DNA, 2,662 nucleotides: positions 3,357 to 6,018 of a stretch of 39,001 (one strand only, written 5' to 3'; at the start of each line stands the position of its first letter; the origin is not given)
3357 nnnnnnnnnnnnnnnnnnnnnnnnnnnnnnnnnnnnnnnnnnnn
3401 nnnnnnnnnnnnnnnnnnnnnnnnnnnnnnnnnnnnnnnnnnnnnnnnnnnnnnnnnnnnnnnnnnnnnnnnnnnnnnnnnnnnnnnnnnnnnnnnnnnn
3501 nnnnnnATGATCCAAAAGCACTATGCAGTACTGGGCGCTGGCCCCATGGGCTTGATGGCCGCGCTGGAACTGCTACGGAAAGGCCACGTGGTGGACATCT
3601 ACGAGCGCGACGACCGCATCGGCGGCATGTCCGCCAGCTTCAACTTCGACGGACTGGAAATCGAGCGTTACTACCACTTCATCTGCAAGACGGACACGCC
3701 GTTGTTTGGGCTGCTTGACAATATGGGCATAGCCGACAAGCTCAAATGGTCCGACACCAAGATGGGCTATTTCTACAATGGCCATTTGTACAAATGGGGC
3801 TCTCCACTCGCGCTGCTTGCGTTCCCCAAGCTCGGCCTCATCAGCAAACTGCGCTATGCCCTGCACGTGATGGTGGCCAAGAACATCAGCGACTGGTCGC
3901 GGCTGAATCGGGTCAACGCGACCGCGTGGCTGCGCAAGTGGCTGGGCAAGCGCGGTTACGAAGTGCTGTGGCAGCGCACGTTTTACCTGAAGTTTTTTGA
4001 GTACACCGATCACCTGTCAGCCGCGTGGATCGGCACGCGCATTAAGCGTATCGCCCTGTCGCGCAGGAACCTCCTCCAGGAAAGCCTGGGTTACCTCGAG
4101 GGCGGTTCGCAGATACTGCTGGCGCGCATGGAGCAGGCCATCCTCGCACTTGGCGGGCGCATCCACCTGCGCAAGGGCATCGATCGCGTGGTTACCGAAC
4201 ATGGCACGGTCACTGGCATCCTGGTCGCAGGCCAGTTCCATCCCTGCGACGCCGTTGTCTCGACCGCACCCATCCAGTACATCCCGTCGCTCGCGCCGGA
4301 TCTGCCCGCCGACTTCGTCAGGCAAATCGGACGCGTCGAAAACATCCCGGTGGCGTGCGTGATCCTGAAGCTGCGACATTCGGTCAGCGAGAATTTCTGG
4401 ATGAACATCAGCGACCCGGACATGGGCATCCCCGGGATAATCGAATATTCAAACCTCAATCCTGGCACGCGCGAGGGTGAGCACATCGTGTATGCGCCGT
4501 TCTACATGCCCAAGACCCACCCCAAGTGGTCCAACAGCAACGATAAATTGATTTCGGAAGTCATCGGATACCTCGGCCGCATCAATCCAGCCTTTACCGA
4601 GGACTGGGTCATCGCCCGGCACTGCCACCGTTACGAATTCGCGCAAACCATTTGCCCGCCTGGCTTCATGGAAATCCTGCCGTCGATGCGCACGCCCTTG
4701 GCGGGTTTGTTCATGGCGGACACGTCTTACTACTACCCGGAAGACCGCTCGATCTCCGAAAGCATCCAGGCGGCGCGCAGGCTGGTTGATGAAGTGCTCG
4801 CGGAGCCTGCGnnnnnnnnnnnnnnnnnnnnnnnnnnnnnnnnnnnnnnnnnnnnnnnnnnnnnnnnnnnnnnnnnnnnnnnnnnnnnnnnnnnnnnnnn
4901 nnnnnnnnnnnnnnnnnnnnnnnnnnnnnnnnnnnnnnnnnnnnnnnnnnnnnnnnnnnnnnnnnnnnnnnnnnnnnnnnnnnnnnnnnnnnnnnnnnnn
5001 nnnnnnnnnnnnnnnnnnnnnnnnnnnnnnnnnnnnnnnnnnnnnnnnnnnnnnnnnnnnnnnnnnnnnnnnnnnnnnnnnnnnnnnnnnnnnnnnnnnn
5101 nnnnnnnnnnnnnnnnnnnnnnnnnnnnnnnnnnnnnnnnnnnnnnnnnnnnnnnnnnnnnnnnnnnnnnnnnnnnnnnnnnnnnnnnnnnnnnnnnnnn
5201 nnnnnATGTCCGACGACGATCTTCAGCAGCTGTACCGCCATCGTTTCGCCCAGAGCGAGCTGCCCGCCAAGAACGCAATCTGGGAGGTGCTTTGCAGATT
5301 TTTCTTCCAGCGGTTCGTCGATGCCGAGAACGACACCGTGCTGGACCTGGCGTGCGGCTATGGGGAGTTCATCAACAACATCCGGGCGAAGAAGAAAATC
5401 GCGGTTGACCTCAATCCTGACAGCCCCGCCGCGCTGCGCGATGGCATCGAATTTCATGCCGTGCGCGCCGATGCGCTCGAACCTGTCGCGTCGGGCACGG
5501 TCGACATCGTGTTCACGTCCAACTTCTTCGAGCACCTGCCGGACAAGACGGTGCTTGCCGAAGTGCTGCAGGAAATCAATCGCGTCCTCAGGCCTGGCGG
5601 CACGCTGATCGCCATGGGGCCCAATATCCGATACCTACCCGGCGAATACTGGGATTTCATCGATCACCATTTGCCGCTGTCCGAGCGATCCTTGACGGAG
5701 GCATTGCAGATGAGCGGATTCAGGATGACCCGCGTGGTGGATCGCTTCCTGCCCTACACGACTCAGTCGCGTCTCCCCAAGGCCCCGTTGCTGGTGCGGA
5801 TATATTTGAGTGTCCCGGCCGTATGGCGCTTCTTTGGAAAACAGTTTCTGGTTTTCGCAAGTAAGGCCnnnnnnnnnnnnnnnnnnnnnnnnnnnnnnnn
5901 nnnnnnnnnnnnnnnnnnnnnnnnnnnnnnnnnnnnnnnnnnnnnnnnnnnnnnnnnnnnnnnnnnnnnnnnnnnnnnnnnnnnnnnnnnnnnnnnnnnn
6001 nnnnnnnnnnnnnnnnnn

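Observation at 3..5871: Mycobacterial-type decaprenyl-phospho-arabinose (DPA) pathway operon in a Gram-negative LPS locus, extended by three extra tailoring genes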

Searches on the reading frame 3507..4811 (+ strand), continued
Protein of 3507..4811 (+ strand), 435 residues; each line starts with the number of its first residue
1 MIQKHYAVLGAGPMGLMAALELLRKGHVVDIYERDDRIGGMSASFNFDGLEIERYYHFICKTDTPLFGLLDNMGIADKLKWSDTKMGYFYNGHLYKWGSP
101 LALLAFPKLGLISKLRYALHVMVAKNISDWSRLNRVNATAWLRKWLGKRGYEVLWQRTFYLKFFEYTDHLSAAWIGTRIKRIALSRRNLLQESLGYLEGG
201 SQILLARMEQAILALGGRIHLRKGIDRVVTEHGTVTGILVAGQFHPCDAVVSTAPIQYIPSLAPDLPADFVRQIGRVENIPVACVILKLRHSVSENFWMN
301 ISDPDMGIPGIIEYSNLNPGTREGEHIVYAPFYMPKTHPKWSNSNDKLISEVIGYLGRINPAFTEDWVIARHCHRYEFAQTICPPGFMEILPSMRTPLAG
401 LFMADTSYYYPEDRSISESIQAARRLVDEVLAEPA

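Call 94: find_encoding_contigs(protein=P0443, flank=8000, max_places=2)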
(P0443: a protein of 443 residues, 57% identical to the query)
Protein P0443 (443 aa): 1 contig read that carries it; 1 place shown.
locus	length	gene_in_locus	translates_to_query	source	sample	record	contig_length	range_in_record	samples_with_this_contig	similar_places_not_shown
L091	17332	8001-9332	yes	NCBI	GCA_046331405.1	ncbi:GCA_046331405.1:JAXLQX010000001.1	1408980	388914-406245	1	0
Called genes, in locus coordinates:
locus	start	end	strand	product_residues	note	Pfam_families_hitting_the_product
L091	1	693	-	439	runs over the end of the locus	PF04773:FecR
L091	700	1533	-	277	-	-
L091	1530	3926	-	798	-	PF00070:Pyr_redox (faint), PF03486:HI0933_like (faint), PF07992:Pyr_redox_2, PF13738:Pyr_redox_3, PF13434:Lys_Orn_oxgnase (weak), PF00027:cNMP_binding, PF13187:Fer4_9 (faint), PF12838:Fer4_7 (weak), +5 more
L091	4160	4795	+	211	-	-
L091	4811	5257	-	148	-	PF26390:MamS_MamX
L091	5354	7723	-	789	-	PF09586:YfhO (weak)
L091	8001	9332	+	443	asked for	PF01266:DAO (weak), PF01593:Amino_oxidase, PF03486:HI0933_like (faint), PF07992:Pyr_redox_2 (faint), PF13450:NAD_binding_8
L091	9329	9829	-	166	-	-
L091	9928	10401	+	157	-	PF10080:FtrD-like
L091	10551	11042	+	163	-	PF03259:Robl_LC7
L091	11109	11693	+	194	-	-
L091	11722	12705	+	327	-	PF01933:CofD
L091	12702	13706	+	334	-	PF00483:NTP_transferase, PF01128:IspD, PF12804:NTP_transf_3, PF00132:Hexapep (faint)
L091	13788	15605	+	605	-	PF13522:GATase_6, PF13537:GATase_7, PF01380:SIS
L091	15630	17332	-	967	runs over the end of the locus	PF00989:PAS, PF13188:PAS_8, PF08447:PAS_3, PF08448:PAS_4, PF13426:PAS_9, PF08447:PAS_3, PF08448:PAS_4, PF00989:PAS, +4 more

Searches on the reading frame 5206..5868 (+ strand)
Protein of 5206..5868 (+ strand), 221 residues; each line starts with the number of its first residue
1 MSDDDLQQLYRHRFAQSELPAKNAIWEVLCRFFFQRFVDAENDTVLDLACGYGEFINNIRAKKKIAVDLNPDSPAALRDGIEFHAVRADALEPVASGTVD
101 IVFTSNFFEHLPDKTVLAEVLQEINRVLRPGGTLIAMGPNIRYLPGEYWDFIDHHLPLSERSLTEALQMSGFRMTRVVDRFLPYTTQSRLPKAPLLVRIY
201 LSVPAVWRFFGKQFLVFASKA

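Call 5: search_protein_families(library=pfam, proteins=[window:5206-5868:+], max_evalue=0.01)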
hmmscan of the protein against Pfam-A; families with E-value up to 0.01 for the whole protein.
window:5206-5868:+ (221 aa): 10 families
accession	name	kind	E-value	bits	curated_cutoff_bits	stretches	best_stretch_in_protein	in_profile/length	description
PF08241.18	Methyltransf_11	-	1.2e-13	51.9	21.2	1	46-135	1-94/95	Methyltransferase domain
PF13489.12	Methyltransf_23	-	2.5e-13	50.5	27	1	34-175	13-162/164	Methyltransferase domain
PF13649.12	Methyltransf_25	-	2.8e-12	47.6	27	1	45-132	1-97/97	Methyltransferase domain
PF08242.18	Methyltransf_12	-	4.7e-09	37.3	30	1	46-134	1-98/98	Methyltransferase domain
PF13847.12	Methyltransf_31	-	1e-08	35.4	27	1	41-140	3-113/145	Methyltransferase domain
PF01209.24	Ubie_methyltran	-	0.00024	21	20.1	1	32-137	38-152/233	ubiE/COQ5 methyltransferase family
PF05175.20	MTS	-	0.0017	18.5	23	1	31-136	21-138/170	Methyltransferase small domain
PF03141.22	Methyltransf_29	-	0.002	17.2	23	0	98-135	427-464/506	Putative S-adenosyl-L-methionine-dependent methyltransferase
PF05148.21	Methyltransf_8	-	0.0039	17.5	27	1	40-135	71-155/219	Hypothetical methyltransferase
PF01728.25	FtsJ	-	0.0075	16.6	24.1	0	37-93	18-80/181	FtsJ-like methyltransferase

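Call 6: search_protein_families(library=ncbifam, proteins=[window:5206-5868:+], max_evalue=0.01)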
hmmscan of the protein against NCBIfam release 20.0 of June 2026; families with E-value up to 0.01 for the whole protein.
window:5206-5868:+ (221 aa): 19 families
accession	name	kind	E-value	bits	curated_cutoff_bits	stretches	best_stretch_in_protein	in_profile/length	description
NF045667.1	MTase_DVU1556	equivalog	2e-09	37.2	155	1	40-136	21-119/213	DVU_1556 family methyltransferase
NF043040.1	corrin_prot_MT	hypoth_equivalog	1.6e-06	27.7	180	1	39-136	39-147/216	corrinoid protein-associated methyltransferase CpaM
NF011527.0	PRK14968.1-1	equivalog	4.6e-06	26.5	242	1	40-103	33-98/192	putative methyltransferase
NF041537.1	ArsM_AhpD_UU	exception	7.5e-06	25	510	1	80-178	128-228/345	arsenite methyltransferase/AhpD domain selenoprotein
TIGR01934.1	MenG_MenH_UbiE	subfamily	4.3e-05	22.9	158.35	1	34-137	32-142/223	ubiquinone/menaquinone biosynthesis methyltransferase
TIGR02072.1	BioC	equivalog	0.00015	21.7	184.95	1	33-135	27-131/244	malonyl-ACP O-methyltransferase BioC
NF001244.0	PRK00216.1-5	equivalog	0.00034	20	216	1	35-135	42-152/236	bifunctional demethylmenaquinone methyltransferase/2-methoxy-6-polyprenyl-1,4-benzoquinol methylase UbiE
NF040538.1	methyl_ArsM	equivalog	0.00035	19.8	500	1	94-140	167-211/356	arsinothricin biosynthesis methyltransferase ArsM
NF041675.1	sarc_dimgly_tmase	equivalog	0.00072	19.6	550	1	93-139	129-172/278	sarcosine/dimethylglycine N-methyltransferase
NF047732.1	tRNAMtaseTrm5bMeth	equivalog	0.00095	18.2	500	1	41-88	198-246/337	tRNA (guanine(37)-N1)-methyltransferase Trm5b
NF008823.0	PRK11873.1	subfamily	0.001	18.6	263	1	81-134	130-179/272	arsenite methyltransferase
NF004851.0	PRK06202.1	equivalog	0.0027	17.2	243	0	40-127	59-157/237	hypothetical protein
NF038099.1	AsSugarArsM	exception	0.0043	16.3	400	1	88-139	123-174/321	arsenosugar biosynthesis arsenite methyltransferase ArsM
NF007610.0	PRK10258.1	equivalog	0.0048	16.3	342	1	40-134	41-136/251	malonyl-ACP O-methyltransferase BioC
NF045825.1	FAmtase_mtf2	equivalog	0.006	15.8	400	1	38-135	55-157/248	fatty-acid O-methyltransferase Mtf2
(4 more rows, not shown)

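Call 76: search_dna_similar(query=window:5206-5868:+, collection=plasmids, mode=protein, max_rows=20, max_evalue=1e-20)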
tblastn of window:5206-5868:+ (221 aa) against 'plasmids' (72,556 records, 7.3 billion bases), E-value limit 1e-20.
Records with a match: 7; places in all: 7; records where one place covers at least 80% of the query: 7.
Best place of each record, by identity: <60% 7.
By first word of the organism name: Sphingobium 3; Polymorphobacter 2; Burkholderia 1; Rhizobium 1.
By predicted mobility (MOB-suite, as given by PLSDB): non-mobilizable 7.
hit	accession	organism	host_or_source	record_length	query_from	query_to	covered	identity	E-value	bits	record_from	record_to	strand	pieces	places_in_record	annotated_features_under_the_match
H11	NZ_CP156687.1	Burkholderia stagnalis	Bacterial cells,soils collected in ...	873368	1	220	100%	51.8%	2e-71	243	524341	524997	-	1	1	class I SAM-dependent methyltransferase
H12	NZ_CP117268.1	Rhizobium rhododendri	Rhododendron sp.,pure bacterial ...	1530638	2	220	99%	50.7%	4e-69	235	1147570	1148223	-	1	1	record has no annotation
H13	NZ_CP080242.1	Polymorphobacter sp. PAMC 29334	Megaspora,lichen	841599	4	218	97%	37.0%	4e-30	124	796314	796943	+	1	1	class I SAM-dependent methyltransferase | glycosyltransferase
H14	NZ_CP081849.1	Polymorphobacter megasporae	Megaspora,lichen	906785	20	218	90%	37.2%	5e-29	120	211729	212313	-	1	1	class I SAM-dependent methyltransferase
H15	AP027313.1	Sphingobium sp. TomMM7A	-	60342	14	221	94%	34.6%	9e-27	114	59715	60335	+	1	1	none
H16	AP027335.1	Sphingobium sp. TomTYG71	-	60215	14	221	94%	34.6%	9e-27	114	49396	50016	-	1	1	hypothetical protein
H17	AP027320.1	Sphingobium sp. TomTYG42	-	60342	14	221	94%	34.6%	9e-27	114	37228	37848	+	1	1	hypothetical protein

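Call 77: search_solved_structures(query=window:5206-5868:+, max_evalue=0.001)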
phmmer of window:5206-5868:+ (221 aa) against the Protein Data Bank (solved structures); distinct sequences matched with E-value up to 0.001: 7.
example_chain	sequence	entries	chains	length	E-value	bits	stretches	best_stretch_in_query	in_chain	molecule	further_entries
3dli_A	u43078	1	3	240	2.9e-06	30.4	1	44-177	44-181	methyltransferase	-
8rdl_A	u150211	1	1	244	1.4e-05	28.1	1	28-137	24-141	ToxA protein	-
5je3_A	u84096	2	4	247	7.3e-05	25.8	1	29-137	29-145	Methyl transferase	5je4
5jdz_A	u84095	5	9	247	7.3e-05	25.8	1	29-137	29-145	Methyl transferase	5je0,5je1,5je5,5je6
5jdy_A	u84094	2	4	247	7.3e-05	25.8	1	29-137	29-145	Methyl transferase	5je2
8zc8_A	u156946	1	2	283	0.00016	24.7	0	74-136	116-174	MitM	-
21zq_A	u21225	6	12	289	0.00017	24.6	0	74-136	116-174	MitM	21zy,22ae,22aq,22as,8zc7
